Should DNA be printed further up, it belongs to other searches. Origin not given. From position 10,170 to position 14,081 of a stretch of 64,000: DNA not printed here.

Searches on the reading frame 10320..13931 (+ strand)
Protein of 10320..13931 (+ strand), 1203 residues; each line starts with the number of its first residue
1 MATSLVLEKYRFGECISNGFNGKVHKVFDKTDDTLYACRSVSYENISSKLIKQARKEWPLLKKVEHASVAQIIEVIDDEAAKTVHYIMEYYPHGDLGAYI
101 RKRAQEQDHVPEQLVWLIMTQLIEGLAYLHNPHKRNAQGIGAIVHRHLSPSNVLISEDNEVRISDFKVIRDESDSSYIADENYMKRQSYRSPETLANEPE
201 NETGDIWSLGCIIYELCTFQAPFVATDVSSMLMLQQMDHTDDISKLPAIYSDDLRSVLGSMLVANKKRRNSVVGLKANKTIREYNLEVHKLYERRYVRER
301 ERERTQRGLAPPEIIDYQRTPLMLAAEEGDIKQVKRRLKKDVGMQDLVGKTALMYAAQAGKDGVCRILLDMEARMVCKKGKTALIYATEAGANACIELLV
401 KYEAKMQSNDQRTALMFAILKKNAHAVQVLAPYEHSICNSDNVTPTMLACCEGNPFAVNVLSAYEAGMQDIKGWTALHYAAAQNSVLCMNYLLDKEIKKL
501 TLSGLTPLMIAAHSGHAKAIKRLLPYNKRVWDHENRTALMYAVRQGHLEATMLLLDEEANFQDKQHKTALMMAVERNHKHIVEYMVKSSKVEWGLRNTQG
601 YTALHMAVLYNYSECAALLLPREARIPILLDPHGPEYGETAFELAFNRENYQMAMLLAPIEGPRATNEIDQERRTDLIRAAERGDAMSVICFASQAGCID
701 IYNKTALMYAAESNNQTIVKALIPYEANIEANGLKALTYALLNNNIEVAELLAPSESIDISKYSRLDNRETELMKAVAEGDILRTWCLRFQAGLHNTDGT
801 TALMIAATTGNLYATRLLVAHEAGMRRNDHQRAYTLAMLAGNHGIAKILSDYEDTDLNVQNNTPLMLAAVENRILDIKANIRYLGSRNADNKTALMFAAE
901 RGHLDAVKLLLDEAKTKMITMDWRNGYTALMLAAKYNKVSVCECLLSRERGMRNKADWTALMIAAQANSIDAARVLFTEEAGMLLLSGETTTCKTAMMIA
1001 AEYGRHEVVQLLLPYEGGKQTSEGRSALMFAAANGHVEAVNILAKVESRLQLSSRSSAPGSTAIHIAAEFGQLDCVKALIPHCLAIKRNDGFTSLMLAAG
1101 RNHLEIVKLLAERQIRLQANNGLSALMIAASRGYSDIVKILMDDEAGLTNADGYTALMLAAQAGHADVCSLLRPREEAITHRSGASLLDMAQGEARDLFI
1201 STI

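Call 69: search_protein_families(library=pfam, proteins=[window:10320-13931:+], max_evalue=0.001)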
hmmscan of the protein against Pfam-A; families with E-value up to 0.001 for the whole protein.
window:10320-13931:+ (1203 aa): 8 families
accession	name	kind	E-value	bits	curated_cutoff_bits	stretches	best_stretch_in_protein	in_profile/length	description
PF12796.13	Ank_2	-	9.5e-141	459.2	27.3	12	322-410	1-90/90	Ankyrin repeats (3 copies)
PF00023.36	Ank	-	1.8e-91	295.1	21.1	1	891-913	2-25/33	Ankyrin repeat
PF13606.12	Ank_3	-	3.1e-67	213.9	22.3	0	473-495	2-24/30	Ankyrin repeat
PF13637.12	Ank_4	-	8.8e-62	204.1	22.7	8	570-620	1-50/50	Ankyrin repeats (many copies)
PF13857.12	Ank_5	-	1.6e-58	194.5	27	1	1110-1157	2-53/56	Ankyrin repeats (many copies)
PF00069.31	Pkinase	-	1e-39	137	31.7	1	11-274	2-256/263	Protein kinase domain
PF07714.23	PK_Tyr_Ser-Thr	-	2.1e-27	96.5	23.1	1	12-272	3-251/258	Protein tyrosine and serine/threonine kinase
PF24521.3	Ank_KRIT1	-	3.4e-18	66.2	80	0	507-606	21-124/149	KRIT1 ankyrin-repeats domain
